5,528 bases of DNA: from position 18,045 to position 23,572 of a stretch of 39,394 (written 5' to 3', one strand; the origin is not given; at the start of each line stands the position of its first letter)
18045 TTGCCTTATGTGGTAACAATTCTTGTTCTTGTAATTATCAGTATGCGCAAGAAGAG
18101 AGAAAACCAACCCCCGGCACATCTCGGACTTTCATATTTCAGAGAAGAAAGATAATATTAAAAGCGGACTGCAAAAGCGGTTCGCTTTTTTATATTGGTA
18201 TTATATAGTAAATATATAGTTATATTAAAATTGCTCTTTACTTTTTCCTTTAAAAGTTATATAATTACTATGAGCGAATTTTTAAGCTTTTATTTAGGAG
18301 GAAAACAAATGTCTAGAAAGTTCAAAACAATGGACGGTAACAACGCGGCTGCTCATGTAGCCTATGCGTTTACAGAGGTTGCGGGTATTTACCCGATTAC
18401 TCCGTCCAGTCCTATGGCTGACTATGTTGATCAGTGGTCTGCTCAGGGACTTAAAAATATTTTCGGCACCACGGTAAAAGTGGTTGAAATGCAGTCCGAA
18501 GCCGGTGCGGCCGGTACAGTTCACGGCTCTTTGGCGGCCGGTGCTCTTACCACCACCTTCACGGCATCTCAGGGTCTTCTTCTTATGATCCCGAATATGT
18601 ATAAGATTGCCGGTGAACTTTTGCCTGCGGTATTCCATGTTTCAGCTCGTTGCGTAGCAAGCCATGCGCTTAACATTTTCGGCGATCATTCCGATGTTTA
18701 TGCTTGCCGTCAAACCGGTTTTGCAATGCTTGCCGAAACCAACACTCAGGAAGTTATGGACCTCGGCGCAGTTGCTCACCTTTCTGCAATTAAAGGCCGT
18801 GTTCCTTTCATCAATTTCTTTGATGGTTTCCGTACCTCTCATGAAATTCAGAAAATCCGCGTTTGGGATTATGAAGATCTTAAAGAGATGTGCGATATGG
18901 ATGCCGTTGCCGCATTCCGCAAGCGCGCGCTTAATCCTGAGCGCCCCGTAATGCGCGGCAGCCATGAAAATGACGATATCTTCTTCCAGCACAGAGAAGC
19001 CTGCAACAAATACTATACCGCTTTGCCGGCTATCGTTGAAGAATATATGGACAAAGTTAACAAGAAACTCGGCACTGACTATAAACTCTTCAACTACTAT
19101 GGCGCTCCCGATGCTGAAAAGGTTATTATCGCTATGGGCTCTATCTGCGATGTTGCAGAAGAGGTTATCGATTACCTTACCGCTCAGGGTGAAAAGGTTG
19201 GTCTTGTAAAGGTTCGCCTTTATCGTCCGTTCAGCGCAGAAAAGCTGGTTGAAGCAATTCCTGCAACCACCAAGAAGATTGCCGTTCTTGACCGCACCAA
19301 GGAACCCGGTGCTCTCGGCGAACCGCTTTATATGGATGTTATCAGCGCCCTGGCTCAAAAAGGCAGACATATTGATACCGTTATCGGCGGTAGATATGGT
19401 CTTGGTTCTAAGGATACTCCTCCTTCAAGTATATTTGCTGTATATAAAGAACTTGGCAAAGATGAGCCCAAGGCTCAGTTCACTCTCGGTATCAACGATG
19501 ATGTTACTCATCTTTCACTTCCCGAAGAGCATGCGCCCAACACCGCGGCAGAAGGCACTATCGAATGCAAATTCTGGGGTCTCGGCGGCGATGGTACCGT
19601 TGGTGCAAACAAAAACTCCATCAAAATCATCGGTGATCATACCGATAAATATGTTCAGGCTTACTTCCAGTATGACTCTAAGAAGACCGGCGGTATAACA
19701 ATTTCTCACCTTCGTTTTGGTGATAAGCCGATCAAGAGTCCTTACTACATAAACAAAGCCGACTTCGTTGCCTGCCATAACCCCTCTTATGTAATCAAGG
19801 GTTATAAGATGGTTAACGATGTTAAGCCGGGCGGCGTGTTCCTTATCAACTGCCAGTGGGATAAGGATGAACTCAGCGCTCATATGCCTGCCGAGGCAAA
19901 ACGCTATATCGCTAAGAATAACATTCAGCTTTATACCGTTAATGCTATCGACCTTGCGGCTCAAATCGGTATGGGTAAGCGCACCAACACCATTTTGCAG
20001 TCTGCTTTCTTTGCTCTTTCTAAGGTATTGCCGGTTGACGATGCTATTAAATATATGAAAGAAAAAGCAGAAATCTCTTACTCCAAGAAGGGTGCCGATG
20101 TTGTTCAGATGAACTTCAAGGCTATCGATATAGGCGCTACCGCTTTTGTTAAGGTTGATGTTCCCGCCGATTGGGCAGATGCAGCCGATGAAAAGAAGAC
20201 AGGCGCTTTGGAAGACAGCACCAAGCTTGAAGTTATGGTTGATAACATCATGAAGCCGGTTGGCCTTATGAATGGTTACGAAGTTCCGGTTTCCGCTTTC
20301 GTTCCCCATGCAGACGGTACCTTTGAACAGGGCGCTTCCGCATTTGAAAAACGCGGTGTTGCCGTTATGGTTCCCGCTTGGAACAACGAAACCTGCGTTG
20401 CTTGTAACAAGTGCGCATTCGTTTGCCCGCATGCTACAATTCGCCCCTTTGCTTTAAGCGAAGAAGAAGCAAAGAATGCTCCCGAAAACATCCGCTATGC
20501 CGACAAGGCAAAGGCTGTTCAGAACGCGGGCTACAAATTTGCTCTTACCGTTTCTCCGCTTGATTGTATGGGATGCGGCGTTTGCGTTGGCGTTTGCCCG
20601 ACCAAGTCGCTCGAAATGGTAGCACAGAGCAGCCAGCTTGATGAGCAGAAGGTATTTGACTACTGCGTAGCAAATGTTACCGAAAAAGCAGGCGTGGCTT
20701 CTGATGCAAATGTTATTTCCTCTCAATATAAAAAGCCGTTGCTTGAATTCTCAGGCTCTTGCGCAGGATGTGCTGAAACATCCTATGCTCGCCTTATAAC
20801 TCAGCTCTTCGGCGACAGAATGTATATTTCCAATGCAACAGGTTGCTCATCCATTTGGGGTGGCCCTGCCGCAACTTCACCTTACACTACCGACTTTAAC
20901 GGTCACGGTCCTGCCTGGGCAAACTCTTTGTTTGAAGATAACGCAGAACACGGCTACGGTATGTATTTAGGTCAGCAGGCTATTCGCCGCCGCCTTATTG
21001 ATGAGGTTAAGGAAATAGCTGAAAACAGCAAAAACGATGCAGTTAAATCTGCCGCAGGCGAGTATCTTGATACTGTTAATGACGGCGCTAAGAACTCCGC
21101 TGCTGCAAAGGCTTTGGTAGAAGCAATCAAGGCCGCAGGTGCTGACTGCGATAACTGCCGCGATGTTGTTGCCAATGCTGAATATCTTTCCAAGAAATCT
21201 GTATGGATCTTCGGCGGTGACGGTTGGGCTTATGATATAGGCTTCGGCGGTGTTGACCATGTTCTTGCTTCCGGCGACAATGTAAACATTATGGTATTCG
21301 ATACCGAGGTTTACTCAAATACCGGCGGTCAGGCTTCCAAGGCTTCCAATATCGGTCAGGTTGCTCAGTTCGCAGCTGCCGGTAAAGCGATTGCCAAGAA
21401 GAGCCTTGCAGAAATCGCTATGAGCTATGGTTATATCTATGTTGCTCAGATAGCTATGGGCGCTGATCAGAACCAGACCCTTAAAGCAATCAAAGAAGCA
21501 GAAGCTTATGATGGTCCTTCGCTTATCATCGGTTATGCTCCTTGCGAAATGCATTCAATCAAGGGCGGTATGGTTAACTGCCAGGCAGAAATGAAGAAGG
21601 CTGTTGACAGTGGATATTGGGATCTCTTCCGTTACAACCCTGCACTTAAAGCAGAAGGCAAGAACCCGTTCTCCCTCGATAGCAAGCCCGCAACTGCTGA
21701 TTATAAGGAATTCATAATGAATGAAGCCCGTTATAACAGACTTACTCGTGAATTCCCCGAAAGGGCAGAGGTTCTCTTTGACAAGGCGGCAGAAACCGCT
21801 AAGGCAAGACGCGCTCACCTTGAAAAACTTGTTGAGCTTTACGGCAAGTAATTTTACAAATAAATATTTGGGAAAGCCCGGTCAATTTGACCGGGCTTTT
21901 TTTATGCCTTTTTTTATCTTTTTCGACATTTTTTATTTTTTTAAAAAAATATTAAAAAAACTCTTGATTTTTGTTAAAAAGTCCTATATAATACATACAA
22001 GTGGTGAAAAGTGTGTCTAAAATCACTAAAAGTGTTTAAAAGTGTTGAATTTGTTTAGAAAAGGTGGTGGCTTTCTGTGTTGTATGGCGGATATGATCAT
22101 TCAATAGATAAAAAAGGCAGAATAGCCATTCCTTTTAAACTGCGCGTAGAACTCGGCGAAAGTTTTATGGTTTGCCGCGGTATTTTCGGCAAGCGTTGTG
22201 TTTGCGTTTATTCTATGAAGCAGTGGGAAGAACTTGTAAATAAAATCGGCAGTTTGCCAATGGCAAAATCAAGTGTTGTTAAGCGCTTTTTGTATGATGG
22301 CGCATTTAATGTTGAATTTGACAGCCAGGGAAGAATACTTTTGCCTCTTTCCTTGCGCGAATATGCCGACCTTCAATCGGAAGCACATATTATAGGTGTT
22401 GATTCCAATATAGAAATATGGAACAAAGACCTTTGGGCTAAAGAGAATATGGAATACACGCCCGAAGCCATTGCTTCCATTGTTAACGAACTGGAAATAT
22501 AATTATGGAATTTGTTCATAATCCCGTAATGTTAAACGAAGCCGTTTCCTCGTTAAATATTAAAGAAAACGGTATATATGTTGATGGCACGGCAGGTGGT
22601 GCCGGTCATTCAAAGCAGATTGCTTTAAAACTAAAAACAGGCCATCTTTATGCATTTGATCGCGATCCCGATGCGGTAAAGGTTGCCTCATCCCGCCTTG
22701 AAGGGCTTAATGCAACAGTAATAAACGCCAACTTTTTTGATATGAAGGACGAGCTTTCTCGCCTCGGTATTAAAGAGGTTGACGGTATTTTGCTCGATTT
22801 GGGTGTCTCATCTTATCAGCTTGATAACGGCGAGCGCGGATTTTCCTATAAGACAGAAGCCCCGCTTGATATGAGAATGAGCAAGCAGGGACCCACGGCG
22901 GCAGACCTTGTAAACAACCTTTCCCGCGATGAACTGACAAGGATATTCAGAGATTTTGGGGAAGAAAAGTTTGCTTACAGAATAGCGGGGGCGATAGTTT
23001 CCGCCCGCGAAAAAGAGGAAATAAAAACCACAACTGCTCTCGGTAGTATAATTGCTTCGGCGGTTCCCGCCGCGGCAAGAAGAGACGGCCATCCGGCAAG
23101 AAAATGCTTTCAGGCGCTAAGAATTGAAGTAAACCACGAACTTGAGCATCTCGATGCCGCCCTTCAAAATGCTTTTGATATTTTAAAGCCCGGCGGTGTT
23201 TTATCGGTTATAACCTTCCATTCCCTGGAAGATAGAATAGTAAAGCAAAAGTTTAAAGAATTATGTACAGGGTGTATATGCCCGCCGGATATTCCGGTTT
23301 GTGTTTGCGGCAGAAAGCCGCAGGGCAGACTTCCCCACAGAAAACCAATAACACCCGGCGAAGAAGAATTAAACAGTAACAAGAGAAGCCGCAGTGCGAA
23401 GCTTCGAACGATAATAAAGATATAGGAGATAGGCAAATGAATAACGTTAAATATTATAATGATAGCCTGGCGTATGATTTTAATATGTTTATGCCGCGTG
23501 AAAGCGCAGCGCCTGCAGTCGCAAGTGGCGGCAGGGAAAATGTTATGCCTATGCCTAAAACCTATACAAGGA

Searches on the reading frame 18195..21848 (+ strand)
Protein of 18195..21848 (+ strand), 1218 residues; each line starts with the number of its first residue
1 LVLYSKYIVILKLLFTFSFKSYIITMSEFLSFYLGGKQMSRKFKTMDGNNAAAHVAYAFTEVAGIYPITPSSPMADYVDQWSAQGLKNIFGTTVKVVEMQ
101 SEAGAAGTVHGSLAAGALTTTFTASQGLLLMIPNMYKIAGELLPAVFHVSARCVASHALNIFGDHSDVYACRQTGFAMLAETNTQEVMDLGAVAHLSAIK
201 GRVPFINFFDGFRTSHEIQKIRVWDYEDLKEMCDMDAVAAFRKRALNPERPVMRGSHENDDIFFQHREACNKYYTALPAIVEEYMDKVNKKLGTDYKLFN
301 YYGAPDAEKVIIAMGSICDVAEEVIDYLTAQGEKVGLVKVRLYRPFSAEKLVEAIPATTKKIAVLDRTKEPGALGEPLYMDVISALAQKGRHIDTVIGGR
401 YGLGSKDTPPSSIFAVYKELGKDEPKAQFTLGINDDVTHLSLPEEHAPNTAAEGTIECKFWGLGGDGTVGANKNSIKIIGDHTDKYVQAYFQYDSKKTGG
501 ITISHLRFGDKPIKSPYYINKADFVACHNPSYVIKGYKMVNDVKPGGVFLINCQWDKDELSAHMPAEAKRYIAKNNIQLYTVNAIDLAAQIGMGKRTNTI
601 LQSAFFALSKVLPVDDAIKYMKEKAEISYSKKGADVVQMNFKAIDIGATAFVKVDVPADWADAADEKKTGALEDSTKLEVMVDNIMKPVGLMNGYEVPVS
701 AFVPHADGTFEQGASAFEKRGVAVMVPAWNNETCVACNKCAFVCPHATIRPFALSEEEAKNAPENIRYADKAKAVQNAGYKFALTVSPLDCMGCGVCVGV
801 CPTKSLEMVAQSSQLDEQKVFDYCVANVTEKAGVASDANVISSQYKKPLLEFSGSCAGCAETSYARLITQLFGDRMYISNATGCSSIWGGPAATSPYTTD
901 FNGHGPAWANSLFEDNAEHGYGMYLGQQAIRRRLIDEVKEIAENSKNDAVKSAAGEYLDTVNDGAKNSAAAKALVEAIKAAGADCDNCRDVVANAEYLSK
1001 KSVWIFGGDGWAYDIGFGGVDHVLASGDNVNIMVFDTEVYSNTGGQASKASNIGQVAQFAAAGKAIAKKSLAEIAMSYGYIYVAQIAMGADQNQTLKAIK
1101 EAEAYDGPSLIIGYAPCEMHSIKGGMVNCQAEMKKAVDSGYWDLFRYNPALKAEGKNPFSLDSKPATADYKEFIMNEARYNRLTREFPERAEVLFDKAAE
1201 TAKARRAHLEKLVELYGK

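Call 49: search_protein_families(library=pfam, proteins=[window:18195-21848:+], max_evalue=0.00001)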
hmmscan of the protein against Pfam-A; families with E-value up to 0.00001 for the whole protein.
window:18195-21848:+ (1218 aa): 11 families
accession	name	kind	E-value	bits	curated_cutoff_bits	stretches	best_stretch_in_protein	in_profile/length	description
PF01855.24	POR_N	-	5.7e-78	262.3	27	1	55-285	2-230/231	Pyruvate flavodoxin/ferredoxin oxidoreductase, thiamine diP-bdg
PF01558.24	POR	-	8.6e-36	124.1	27.4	1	464-648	1-172/173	Pyruvate ferredoxin/flavodoxin oxidoreductase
PF17147.9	PFOR_II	-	2.9e-18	66.5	27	1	307-396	1-88/102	Pyruvate:ferredoxin oxidoreductase core domain II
PF10371.14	EKR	-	7.4e-14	51.8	27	1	676-723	10-55/55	Domain of unknown function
PF00037.32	Fer4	-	9.8e-10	38.3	21.1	0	785-804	2-21/24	4Fe-4S binding domain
PF02775.26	TPP_enzyme_C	-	2.3e-09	37.7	21.9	1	999-1111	45-149/151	Thiamine pyrophosphate enzyme, C-terminal TPP binding domain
PF12838.12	Fer4_7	-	4.6e-09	37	27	1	733-804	1-51/52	4Fe-4S dicluster domain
PF13484.11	Fer4_16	-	4.7e-07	30.9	30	0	734-768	2-32/66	4Fe-4S double cluster binding domain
PF25160.1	LdpA_Fe-S-bd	-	1.1e-06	28.7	27.6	0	785-810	22-47/49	LdpA Fe-S cluster-binding domain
PF13237.11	Fer4_10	-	5.9e-06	26.6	25.5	1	730-802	5-53/53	4Fe-4S dicluster domain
PF14697.11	Fer4_21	-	7.5e-06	26.4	35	0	784-808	34-59/59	4Fe-4S dicluster domain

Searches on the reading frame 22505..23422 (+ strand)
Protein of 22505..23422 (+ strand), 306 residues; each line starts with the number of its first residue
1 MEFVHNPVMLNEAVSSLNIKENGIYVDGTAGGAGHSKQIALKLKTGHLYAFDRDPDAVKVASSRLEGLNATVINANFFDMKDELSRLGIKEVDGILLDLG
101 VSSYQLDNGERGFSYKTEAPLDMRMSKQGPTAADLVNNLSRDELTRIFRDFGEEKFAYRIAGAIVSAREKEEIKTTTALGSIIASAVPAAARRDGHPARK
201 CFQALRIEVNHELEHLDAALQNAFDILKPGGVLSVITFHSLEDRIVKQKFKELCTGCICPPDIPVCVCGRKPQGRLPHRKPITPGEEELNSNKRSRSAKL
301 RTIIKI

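Call 49: search_protein_families(library=pfam, proteins=[window:22505-23422:+], max_evalue=0.00001)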
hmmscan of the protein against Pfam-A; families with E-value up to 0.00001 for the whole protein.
window:22505-23422:+ (306 aa): 2 families
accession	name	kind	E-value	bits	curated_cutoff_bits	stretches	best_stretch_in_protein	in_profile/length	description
PF01795.25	Methyltransf_5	-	2.4e-113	379.2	27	1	2-305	1-308/309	MraW methylase family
PF13847.12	Methyltransf_31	-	4.3e-07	30.1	27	0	20-83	2-69/145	Methyltransferase domain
